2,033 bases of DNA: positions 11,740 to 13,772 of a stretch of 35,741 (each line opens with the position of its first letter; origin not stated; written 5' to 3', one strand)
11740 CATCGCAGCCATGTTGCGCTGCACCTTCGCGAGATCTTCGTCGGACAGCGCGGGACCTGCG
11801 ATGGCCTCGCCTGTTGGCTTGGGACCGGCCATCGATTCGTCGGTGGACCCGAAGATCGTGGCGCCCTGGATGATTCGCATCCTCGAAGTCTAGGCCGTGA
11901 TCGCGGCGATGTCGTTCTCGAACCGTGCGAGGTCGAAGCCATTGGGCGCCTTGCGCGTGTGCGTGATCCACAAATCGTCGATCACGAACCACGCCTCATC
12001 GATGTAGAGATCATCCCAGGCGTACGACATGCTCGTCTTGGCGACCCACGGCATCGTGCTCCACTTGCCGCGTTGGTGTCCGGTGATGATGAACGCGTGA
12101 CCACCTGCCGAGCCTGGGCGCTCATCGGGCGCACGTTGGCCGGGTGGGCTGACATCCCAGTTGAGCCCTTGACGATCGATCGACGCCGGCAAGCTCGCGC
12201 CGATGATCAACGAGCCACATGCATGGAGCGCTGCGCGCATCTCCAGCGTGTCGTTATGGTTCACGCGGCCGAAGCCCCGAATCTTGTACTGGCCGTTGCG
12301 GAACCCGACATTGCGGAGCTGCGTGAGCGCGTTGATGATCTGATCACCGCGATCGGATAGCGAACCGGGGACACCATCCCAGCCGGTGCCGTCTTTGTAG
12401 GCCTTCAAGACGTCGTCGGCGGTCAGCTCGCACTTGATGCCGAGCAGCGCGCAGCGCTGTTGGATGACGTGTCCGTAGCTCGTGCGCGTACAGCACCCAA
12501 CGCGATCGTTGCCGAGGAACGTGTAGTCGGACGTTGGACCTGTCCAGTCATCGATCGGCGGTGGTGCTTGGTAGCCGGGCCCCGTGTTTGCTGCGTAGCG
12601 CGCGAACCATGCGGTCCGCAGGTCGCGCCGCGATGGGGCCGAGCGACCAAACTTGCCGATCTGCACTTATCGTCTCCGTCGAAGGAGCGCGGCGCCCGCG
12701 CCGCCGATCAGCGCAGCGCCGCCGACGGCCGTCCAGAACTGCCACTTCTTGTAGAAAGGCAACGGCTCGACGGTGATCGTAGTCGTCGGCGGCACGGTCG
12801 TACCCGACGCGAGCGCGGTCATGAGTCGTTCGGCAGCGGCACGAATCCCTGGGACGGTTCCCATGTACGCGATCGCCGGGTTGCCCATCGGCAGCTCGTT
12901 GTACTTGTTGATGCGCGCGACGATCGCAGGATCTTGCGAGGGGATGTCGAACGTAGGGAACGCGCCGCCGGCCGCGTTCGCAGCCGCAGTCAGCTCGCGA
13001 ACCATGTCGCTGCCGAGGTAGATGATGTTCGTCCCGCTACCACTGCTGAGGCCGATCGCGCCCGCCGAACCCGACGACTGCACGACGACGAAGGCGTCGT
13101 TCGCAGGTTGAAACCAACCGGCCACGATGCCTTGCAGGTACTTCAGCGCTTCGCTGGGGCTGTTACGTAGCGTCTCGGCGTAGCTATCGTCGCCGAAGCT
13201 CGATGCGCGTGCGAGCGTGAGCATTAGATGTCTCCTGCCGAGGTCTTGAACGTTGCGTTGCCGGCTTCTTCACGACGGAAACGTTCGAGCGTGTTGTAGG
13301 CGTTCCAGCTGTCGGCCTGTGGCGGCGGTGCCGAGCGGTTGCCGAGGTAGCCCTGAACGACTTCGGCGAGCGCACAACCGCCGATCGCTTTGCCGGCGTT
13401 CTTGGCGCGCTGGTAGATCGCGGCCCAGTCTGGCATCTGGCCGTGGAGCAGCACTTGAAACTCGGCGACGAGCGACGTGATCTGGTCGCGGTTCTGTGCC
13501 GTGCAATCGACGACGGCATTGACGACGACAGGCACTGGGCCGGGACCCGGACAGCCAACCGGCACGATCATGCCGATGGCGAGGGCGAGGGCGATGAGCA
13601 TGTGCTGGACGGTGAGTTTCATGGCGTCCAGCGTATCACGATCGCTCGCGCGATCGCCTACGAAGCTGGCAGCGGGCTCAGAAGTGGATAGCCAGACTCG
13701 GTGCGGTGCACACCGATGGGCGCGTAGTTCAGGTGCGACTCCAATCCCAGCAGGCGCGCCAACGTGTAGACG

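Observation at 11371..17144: Antisense island of membrane-tethered proteins, a papain-like peptidase and an acetyltransferase fusion embedded in the early region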

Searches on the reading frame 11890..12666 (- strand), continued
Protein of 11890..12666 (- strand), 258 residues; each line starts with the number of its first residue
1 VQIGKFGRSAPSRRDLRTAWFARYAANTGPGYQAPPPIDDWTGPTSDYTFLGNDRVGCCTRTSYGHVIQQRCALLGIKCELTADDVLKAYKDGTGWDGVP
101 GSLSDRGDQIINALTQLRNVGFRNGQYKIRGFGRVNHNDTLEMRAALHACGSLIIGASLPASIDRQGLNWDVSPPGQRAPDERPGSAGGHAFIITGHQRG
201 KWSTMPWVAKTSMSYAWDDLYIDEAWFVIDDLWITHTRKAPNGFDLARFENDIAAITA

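Call 45: predict_structure(alignment_id=A1)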
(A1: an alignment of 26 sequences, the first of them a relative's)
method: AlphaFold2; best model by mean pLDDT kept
length: 258 residues; sequences in the alignment: 26
mean_pLDDT: 91.3   pTM: 0.91
mean pLDDT of the five models: 91.3, 86.2, 83.2, 83.0, 80.0
residues with pLDDT >= 90: 204; 70-90: 34; 50-70: 19; < 50: 1
segments of 3 or more residues with pLDDT < 50: none
pLDDT, mean of each block of 10 residues (from residue 1): 91 92 72 62 95 97 98 95 98 96 95 96 96 95 89 97 96 92 96 94 96 94 97 73 82 91
secondary structure, 60 per line:
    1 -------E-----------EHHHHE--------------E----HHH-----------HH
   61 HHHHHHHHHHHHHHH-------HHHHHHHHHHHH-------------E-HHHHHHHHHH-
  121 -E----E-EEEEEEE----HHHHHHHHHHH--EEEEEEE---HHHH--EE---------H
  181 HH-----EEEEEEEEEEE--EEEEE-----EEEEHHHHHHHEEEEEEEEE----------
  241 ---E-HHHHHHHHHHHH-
elements in order: H21-24 H59-75 H83-94 H110-119 E129-135 H140-150 E153-159 H163-166 E188-198 E201-205 E211-214 H215-221 E222-230 H246-257
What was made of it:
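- On Papain family cysteine peptidase (MEROPS C1 / Pfam PF00112), for g6: AF2 model pLDDT 91 (call 45).
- Tried and rejected: The SRRDLRT / DRRTLWF stretch is followed by no hydrophobic region, and it is confidently packed in the model (pLDDT 91-92, call 45).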

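Call 48: fold_search(model_id=the predicted structure, library=pdb)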
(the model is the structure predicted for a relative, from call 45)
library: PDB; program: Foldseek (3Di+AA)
matches with E <= 10: 381; with E <= 0.001: 64
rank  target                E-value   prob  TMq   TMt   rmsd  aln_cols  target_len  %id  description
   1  3ois_A                3.6e-09  1.00  0.66  0.64   4.1       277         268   17  Crystal Structure Xylellain, a cysteine protease from Xylella fastidiosa (released 2011-08-03)
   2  3ois_B                3.9e-08  1.00  0.63  0.61   5.1       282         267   16  Crystal Structure Xylellain, a cysteine protease from Xylella fastidiosa (released 2011-08-03)
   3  7pck_C                7.3e-06  1.00  0.54  0.47   5.8       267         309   15  CRYSTAL STRUCTURE OF WILD TYPE HUMAN PROCATHEPSIN K (released 1999-10-25)
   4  6zq3                  1.5e-05  1.00  0.51  0.61   5.3       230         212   15  Crystal Structure of Silicatein Alpha from Marine Sponge Tethya aurantium (released 2020-12-02)
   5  5jt8_B                1.9e-05  1.00  0.51  0.43   6.5       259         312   12  Structural basis for the limited antibody cross reactivity between the mite allergens Blo t 1 and Der p 1 (released 2017-05-24)
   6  7pck_B                4.2e-05  1.00  0.54  0.46   5.9       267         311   16  CRYSTAL STRUCTURE OF WILD TYPE HUMAN PROCATHEPSIN K (released 1999-10-25)
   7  5jt8_A                6.1e-05  1.00  0.51  0.43   6.5       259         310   12  Structural basis for the limited antibody cross reactivity between the mite allergens Blo t 1 and Der p 1 (released 2017-05-24)
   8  1mir_A                6.9e-05  1.00  0.52  0.44  11.0       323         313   11  RAT PROCATHEPSIN B (released 1997-01-11)
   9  7pck_A                7.3e-05  1.00  0.48  0.41  10.3       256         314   16  CRYSTAL STRUCTURE OF WILD TYPE HUMAN PROCATHEPSIN K (released 1999-10-25)
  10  1by8                  8.3e-05  1.00  0.55  0.47   5.5       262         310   16  THE CRYSTAL STRUCTURE OF HUMAN PROCATHEPSIN K (released 1999-10-24)
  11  7pck_D                1.0e-04  1.00  0.52  0.46   5.4       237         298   17  CRYSTAL STRUCTURE OF WILD TYPE HUMAN PROCATHEPSIN K (released 1999-10-25)
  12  5tdi                  1.3e-04  1.00  0.47  0.55   5.2       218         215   14  Crystal structure of Cathepsin K with a covalently-linked inhibitor at 1.4 Angstrom resolution. (released 2017-01-25)
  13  2o6x                  1.4e-04  1.00  0.55  0.47   6.2       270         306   13  Crystal Structure of ProCathepsin L1 from Fasciola hepatica (released 2007-12-18)
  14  5vcn_A                1.7e-04  1.00  0.51  0.58   5.1       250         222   16  THE CRYSTAL STRUCTURE OF DER P 1 ALLERGEN COMPLEXED WITH FAB FRAGMENT OF MAB 5H8 (released 2017-04-26)
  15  6ezx_B                1.8e-04  1.00  0.46  0.53   5.8       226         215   12  CATHEPSIN L IN COMPLEX WITH (3S,14E)-19-chloro-N-(1-cyanocyclopropyl)-5-oxo-17-oxa-4-azatricyclo[16.2.2.06,11]docosa-1 (released 2018-04-11)
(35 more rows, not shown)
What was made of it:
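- On Papain family cysteine peptidase (MEROPS C1 / Pfam PF00112), for g6: Foldseek top hits are xylellain (E 3.6e-9) and procathepsins K, B, L and S (call 48).
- Closest known: Xylellain and other papain-family. Same: Best fold match: Foldseek E 3.6e-9, TM 0.66 (call 48).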

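Call 49: search_protein_families(library=ncbifam, proteins=[window:11890-12666:-], max_evalue=1)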
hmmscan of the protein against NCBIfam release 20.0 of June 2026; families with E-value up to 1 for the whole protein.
window:11890-12666:- (258 aa): 0 families

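Call 50: search_protein_families(library=padloc, proteins=[window:11890-12666:-], max_evalue=0.01)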
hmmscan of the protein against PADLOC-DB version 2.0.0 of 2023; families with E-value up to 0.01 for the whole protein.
window:11890-12666:- (258 aa): 0 families

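Call 62: fold_search(model_id=the predicted structure, library=viral)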
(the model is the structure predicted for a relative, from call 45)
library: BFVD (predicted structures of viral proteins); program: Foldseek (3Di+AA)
matches with E <= 10: 303; with E <= 0.001: 18
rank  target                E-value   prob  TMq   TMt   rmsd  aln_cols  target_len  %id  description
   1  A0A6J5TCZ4            2.2e-08  1.00  0.64  0.66   4.5       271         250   15  Peptidase_C1 domain containing protein [uncultured Caudovirales phage]
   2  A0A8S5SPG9            7.7e-08  1.00  0.56  0.40   6.4       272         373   14  Copper amine oxidase [Phage sp. ctPjm15]
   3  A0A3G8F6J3            1.2e-07  1.00  0.62  0.35   4.7       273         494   16  (no name in the UniProt tables at hand)
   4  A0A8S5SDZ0            1.4e-07  1.00  0.44  0.41  10.7       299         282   15  Peptidase [Siphoviridae sp. ctnpt50]
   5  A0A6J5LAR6            5.3e-07  1.00  0.55  0.20   7.1       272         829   14  Peptidase_C1 domain containing protein [uncultured Caudovirales phage]
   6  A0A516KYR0            6.0e-07  1.00  0.56  0.54  10.6       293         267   15  (no name in the UniProt tables at hand)
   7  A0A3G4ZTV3            8.7e-07  1.00  0.61  0.61   6.0       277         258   10  Peptidase C1 [Edafosvirus sp.]
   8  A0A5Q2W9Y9            3.7e-06  1.00  0.56  0.43   5.3       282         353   15  (no name in the UniProt tables at hand)
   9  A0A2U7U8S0            9.3e-06  1.00  0.50  0.18   9.6       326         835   14  Papain-like cysteine peptidase [Pandoravirus quercus]
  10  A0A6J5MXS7            1.3e-05  1.00  0.63  0.35   6.7       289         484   10  Peptidoglycan binding-like [uncultured Caudovirales phage]
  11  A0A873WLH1            3.5e-05  1.00  0.43  0.52   6.9       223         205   16  Peptidase C1A papain C-terminal domain-containing protein [Streptomyces phage Shady]
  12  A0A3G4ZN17            5.3e-05  1.00  0.48  0.42  10.3       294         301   11  Peptidase [Terrestrivirus sp.]
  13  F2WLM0                5.3e-05  1.00  0.51  0.28  12.1       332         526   14  Papain-like cysteine peptidase [Lausannevirus]
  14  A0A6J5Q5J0            7.8e-05  1.00  0.49  0.46   6.7       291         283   15  Uncharacterized protein [uncultured Caudovirales phage]
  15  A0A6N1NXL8            1.4e-04  1.00  0.53  0.44   6.0       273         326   13  Cathepsin L2 [Tupanvirus soda lake]
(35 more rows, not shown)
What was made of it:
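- On Papain family cysteine peptidase (MEROPS C1 / Pfam PF00112), for g6: Phage Peptidase_C1 proteins top the BFVD search (call 62).
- Tried and rejected: Fold hits go to C1 enzymes; CHAP and NlpC entries score E above 0.05 (call 62).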

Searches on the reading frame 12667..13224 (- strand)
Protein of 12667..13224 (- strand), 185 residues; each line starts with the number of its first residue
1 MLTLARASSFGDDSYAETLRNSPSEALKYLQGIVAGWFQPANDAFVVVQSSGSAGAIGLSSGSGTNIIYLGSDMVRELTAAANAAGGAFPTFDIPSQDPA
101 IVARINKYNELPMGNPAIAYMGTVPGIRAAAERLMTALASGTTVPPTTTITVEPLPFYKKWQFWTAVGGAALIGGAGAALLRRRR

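Call 5: search_protein_families(library=pfam, proteins=[window:12667-13224:-], max_evalue=0.1)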
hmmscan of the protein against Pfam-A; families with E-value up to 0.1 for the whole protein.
window:12667-13224:- (185 aa): 0 families

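Call 6: search_protein_families(library=phrogs, proteins=[window:12667-13224:-], max_evalue=0.1)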
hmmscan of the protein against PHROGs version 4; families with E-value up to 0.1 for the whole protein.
window:12667-13224:- (185 aa): 0 families

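Call 49: search_protein_families(library=ncbifam, proteins=[window:12667-13224:-], max_evalue=1)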
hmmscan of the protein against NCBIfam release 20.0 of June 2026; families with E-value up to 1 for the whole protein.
window:12667-13224:- (185 aa): 1 family
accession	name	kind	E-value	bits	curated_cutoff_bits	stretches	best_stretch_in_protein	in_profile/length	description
TIGR01167.1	LPXTG_anchor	domain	0.081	13.6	15.9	1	162-185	10-33/34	LPXTG cell wall anchor domain-containing protein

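Call 50: search_protein_families(library=padloc, proteins=[window:12667-13224:-], max_evalue=0.01)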
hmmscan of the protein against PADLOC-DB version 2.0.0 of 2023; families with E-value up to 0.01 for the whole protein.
window:12667-13224:- (185 aa): 0 families

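Call 82: find_related_loci(query=window:12667-13224:-, collection=viral_contigs, flank=6000)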
Query window:12667-13224:- (185 aa) in viral_contigs; peptide patterns used: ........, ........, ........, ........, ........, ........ (x = any residue, [..] = any of these).
2 stretches matched a pattern, but none encodes a relative of the query by tblastn (E <= 1e-3).

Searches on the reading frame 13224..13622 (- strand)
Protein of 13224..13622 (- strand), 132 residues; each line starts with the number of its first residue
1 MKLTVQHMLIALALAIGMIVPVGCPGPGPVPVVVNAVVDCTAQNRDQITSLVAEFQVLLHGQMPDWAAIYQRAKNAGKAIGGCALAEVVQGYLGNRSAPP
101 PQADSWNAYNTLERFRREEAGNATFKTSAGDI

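Call 5: search_protein_families(library=pfam, proteins=[window:13224-13604:-], max_evalue=0.1)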
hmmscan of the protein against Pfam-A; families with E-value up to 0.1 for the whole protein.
window:13224-13604:- (126 aa): 0 families

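Call 6: search_protein_families(library=phrogs, proteins=[window:13224-13604:-], max_evalue=0.1)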
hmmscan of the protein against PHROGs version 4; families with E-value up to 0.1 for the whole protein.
window:13224-13604:- (126 aa): 0 families

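Call 49: search_protein_families(library=ncbifam, proteins=[window:13224-13622:-], max_evalue=1)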
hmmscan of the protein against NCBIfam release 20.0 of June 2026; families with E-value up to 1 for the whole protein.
window:13224-13622:- (132 aa): 0 families

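Call 50: search_protein_families(library=padloc, proteins=[window:13224-13622:-], max_evalue=0.01)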
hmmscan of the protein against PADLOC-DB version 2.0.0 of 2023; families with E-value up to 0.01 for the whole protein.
window:13224-13622:- (132 aa): 0 families

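Call 51: find_homologous_proteins(query=window:13224-13622:-, max_evalue=0.001)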
Query window:13224-13622:- (132 aa): 66 proteins with E <= 0.001 among 124 candidates.
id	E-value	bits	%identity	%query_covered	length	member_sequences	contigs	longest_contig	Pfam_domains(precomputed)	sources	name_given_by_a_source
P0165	8.2e-83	293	100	100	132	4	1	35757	-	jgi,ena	-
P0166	1.1e-65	237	83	95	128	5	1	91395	-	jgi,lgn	-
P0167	3.7e-65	236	81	97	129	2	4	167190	-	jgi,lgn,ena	-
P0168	9.5e-64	231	79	95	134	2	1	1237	-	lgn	-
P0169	4.7e-63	229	79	95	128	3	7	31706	-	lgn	-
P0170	6.5e-61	222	78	95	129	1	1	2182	-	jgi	jgi:hypothetical protein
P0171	1.3e-59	218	71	97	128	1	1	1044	-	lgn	-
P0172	3.0e-59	217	77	94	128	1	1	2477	-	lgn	-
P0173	3.8e-59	216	79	89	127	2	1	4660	-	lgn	-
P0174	7.3e-59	215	76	95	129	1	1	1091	-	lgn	-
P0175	4.9e-58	213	72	97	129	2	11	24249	-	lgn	-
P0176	3.2e-57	210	74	95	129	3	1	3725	-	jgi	jgi:hypothetical protein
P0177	5.8e-57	209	85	80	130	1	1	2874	-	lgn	-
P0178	2.2e-55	204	69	97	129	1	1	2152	-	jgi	jgi:hypothetical protein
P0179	3.0e-55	204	72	95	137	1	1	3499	-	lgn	-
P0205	2.0e-49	185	68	92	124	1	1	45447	-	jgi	jgi:hypothetical protein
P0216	2.8e-43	165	60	93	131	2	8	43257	-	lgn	-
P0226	4.2e-18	83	44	98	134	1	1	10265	-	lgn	-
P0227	7.4e-17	79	44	81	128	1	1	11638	-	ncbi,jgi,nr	ncbi:MAG TPA: hypothetical protein VHW23_31005 [Kofleriaceae bacterium]|jgi:hypothetical protein|nr:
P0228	4.6e-16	77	41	95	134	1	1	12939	-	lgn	-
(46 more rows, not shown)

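Call 56: find_encoding_contigs(protein=P0227, flank=6000, max_places=1)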
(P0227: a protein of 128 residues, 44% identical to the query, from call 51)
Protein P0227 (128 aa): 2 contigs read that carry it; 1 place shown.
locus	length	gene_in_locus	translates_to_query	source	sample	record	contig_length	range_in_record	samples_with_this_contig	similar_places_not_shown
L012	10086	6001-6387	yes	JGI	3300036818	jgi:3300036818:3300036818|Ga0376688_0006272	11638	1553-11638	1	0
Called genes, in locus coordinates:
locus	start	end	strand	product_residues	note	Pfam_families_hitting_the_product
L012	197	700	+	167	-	PF12728:HTH_17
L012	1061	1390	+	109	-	-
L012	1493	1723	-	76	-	-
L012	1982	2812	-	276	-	PF00069:Pkinase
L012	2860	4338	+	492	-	PF08281:Sigma70_r4_2 (weak), PF13384:HTH_23 (weak)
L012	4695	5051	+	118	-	-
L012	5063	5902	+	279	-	PF01510:Amidase_2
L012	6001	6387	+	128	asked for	-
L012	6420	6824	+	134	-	-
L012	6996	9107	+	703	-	PF25390:WD40_RLD, PF00415:RCC1 (weak), PF13540:RCC1_2 (weak), PF00415:RCC1, PF13540:RCC1_2, PF00415:RCC1, PF13540:RCC1_2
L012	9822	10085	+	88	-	?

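Call 57: find_encoding_contigs(protein=P0228, flank=6000, max_places=1)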
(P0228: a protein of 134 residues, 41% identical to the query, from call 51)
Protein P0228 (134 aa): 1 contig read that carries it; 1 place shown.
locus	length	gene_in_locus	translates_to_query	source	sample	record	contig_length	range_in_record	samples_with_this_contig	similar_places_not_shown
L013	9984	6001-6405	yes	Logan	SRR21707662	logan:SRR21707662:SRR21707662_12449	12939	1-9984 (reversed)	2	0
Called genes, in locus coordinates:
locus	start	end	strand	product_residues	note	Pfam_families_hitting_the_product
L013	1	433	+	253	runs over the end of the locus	-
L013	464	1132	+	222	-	-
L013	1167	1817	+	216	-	-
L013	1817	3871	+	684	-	-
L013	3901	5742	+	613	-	-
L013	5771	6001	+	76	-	-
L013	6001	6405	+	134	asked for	-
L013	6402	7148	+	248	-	-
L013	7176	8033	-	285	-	-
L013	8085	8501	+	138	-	-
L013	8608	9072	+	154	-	-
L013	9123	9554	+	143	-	-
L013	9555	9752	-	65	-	-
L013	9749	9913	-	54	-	-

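Call 58: find_encoding_contigs(protein=P0226, flank=6000, max_places=1)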
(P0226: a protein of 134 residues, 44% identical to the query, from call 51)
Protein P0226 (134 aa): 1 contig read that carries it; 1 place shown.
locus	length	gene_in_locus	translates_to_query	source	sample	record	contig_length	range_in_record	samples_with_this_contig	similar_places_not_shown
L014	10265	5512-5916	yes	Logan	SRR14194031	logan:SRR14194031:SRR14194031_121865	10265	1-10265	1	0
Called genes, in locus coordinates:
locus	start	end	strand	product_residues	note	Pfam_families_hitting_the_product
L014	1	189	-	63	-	?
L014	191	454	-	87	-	-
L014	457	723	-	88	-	-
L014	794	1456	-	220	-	-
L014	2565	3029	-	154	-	-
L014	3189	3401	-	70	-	-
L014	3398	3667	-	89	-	-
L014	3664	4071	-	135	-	-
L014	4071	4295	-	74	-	-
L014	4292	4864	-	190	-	-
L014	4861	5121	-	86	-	-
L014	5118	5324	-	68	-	-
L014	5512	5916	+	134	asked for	-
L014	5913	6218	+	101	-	-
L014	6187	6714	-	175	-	PF01551:Peptidase_M23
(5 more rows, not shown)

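Call 61: predict_structure(alignment_id=A2)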
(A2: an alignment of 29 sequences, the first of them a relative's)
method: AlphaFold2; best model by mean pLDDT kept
length: 132 residues; sequences in the alignment: 29
mean_pLDDT: 84.3   pTM: 0.70
mean pLDDT of the five models: 84.3, 82.9, 81.0, 79.7, 79.0
residues with pLDDT >= 90: 82; 70-90: 17; 50-70: 26; < 50: 7
segments of 3 or more residues with pLDDT < 50: 1-3
pLDDT, mean of each block of 10 residues (from residue 1): 49 52 59 81 94 96 94 98 97 89 95 97 94 86
secondary structure, 60 per line:
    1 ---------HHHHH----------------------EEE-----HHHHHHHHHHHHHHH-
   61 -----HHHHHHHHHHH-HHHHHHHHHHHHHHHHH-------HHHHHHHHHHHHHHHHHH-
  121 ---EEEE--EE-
elements in order: H10-14 E37-39 H45-59 H66-76 H78-94 H102-119 E124-127
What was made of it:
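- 13224..13622 (-): g4: 132-aa lipoprotein precursor (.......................|C-PGPGP). The mature part is a helical domain of about 108 aa with two further invariant Cys. AF2 pLDDT 84, four helices (call 61).
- On Two-component spanin, o-spanin component, for g4: The mature g4 is about 108 aa with four confident helices (pLDDT above 90 over residues 40-130, call 61).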

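Call 66: fold_search(model_id=the predicted structure, library=pdb)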
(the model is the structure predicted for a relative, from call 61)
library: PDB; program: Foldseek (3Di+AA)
matches with E <= 10: 111; with E <= 0.001: 0
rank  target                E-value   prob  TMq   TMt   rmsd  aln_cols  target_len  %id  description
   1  6vj0                  5.3e-01  0.47  0.33  0.43   5.5        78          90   15  Crystal structure of a chitin-binding protein from Moringa oleifera seeds (Mo-CBP4) (released 2021-01-27)
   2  5dom                  8.6e-01  0.35  0.32  0.41   5.4        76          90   16  Crystal structure, maturation and flocculating properties of a 2S albumin from Moringa oleifera seeds (released 2015-11-11)
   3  5jkp                  1.0e+00  0.21  0.26  0.15   6.7        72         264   14  Crystal structure of immunity protein Pa5087 from Pseudomonas aeruginosa (released 2016-08-31)
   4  4heh_A                1.4e+00  0.20  0.31  0.22   4.7        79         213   14  Crystal structure of AppA SCHIC domain from Rb. sphaeroides (released 2013-09-18)
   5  8i5v_A                1.4e+00  0.15  0.25  0.13  11.4        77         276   14  DOCK10 mutant L1903Y complexed with Rac1 (released 2023-03-15)
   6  5b26_B                1.4e+00  0.14  0.24  0.20   8.8        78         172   18  Crystal structure of mouse SEL1L (released 2016-04-27)
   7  7fax_A                1.8e+00  0.13  0.27  0.33   6.1        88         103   14  Complex structure of TbLeo1 and LW domain from Trypanosoma brucei (released 2022-07-27)
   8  8i5w_A                1.9e+00  0.08  0.20  0.11  12.1        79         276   14  Crystal structure of the DHR-2 domain of DOCK10 in complex with Rac1 (released 2023-03-15)
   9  5z1n                  2.2e+00  0.12  0.24  0.20  10.1        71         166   17  Crystal structure of C terminal region of G-protein interacting protein 1 (Gip1) from Dictyostelium discoideum (released 2018-10-17)
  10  4zuz_A                2.3e+00  0.06  0.22  0.05  16.4       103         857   11  SidC 1-871 (released 2015-07-29)
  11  9i1x_A                2.5e+00  0.10  0.22  0.13  12.6        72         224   18  Crystal structure of the E. coli TetR family regulator CecR (released 2025-11-26)
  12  7tvy_D                2.5e+00  0.04  0.18  0.18  10.8        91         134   18  Short form D7 protein from Culex quinquefasciatus (released 2022-05-25)
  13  4non_B                2.8e+00  0.08  0.23  0.14   8.2        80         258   12  Crystal structure of GDP-bound A143S mutant of the S. thermophilus FeoB G-domain (released 2014-04-02)
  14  2pke_A                3.1e+00  0.08  0.26  0.17  11.9        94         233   14  Crystal structure of haloacid delahogenase-like family hydrolase (NP_639141.1) from Xanthomonas campestris at 1.81 A r (released 2007-05-08)
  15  6ork_B                3.3e+00  0.08  0.25  0.16   7.6        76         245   17  Crystal structure of Sel1 repeat protein from Oxalobacter formigenes (released 2020-05-06)
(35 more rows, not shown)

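Call 86: find_encoding_contigs(protein=P0216, flank=6000, max_places=1)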
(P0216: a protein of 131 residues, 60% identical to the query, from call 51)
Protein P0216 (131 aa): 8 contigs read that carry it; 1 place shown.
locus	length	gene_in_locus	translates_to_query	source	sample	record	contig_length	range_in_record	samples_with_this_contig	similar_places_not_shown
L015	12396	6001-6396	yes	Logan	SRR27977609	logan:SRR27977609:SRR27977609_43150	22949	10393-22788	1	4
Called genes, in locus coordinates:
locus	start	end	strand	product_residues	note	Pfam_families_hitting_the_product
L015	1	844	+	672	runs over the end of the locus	-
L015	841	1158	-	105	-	-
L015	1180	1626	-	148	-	-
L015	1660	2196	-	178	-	-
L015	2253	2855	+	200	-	-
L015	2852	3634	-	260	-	-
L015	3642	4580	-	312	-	-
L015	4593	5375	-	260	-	-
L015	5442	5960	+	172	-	-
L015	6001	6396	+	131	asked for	-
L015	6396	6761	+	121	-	-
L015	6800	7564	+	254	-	-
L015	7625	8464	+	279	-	-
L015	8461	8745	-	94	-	-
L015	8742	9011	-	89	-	PF07866:DUF1653 (weak)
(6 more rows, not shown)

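Call 87: find_encoding_contigs(protein=P0205, flank=6000, max_places=1)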
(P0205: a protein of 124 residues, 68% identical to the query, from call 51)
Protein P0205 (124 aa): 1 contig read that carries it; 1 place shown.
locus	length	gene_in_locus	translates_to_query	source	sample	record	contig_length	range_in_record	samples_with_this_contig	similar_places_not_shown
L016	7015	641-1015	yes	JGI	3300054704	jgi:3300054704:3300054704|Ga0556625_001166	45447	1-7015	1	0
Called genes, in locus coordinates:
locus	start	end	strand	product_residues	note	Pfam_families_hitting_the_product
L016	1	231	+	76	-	?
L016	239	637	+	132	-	-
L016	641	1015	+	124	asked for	-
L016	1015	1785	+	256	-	-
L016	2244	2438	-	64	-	-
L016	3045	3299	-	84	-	-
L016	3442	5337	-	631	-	PF07282:Cas12f1-like_TNB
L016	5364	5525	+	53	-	-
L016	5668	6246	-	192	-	-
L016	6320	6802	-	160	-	PF06908:YpsA, PF02481:DNA_processg_A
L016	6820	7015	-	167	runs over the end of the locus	-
